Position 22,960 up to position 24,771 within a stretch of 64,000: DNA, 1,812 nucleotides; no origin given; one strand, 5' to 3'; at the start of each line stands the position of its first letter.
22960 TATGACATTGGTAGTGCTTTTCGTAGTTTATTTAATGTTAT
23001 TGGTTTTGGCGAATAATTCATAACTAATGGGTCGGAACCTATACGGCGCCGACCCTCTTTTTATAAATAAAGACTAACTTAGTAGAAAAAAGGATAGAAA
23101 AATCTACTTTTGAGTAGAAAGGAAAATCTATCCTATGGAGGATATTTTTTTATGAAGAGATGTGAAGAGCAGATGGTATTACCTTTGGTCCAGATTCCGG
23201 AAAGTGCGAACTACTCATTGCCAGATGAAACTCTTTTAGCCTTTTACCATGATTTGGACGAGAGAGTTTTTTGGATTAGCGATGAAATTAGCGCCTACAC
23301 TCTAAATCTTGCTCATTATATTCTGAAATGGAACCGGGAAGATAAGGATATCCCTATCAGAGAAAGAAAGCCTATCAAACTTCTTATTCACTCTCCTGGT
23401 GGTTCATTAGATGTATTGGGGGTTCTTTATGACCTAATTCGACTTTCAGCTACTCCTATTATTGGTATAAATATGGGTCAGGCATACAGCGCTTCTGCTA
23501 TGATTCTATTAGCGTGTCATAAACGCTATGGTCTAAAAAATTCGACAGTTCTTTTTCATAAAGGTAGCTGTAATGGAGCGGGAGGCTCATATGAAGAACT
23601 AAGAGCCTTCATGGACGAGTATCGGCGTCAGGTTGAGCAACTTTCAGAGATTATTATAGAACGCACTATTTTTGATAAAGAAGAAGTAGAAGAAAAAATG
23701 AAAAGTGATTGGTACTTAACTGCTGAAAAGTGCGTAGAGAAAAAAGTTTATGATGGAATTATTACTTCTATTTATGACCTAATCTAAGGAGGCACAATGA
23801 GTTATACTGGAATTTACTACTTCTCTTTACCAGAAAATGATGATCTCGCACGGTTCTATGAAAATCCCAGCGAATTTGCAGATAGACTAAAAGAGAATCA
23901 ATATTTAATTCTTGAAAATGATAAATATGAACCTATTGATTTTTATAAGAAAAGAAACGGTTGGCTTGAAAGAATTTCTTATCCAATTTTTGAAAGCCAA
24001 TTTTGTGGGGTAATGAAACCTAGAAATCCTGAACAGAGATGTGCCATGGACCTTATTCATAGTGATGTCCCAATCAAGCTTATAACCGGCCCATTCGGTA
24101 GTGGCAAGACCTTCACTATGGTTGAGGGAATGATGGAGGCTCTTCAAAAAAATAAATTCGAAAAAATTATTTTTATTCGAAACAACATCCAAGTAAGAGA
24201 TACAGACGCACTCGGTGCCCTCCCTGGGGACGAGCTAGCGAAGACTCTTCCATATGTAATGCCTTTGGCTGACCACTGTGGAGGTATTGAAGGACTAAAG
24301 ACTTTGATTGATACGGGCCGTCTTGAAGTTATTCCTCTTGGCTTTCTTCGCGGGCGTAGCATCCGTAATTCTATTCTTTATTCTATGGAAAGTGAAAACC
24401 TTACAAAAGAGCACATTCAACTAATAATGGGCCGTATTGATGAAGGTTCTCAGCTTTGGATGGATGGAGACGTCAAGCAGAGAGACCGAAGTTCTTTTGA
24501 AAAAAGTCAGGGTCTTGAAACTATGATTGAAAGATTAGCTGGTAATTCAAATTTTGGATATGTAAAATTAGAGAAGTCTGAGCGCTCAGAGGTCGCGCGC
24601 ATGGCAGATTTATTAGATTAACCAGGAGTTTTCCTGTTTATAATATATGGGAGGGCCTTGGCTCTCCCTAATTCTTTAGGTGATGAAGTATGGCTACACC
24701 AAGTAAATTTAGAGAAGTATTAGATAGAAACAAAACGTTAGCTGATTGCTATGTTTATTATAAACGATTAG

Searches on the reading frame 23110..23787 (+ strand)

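Call 80: search_protein_families(library=pfam, max_evalue=0.001, proteins=[window:23110-23787:+])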
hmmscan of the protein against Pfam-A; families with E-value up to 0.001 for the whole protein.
window:23110-23787:+ (225 aa): 1 family
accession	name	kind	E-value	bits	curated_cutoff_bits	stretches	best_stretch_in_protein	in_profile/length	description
PF00574.28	CLP_protease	-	2.2e-21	77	20.2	1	85-219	45-180/182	Clp protease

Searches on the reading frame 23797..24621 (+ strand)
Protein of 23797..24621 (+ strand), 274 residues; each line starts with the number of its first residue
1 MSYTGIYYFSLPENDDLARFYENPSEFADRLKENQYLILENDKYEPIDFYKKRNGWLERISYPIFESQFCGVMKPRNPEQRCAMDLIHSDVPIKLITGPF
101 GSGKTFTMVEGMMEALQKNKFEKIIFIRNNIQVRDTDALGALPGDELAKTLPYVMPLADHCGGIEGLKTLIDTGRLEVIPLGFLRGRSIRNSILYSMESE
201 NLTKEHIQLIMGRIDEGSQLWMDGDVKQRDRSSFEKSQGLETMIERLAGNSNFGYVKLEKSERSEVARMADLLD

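Call 80: search_protein_families(library=pfam, max_evalue=0.001, proteins=[window:23797-24621:+])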
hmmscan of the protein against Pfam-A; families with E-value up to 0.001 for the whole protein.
window:23797-24621:+ (274 aa): 2 families
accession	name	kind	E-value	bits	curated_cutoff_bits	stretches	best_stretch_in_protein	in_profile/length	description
PF02562.22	PhoH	-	1.9e-34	119.4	27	1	73-262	2-190/205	PhoH-like protein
PF04851.21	ResIII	-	0.00069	20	22.5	0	95-134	27-66/164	Type III restriction enzyme, res subunit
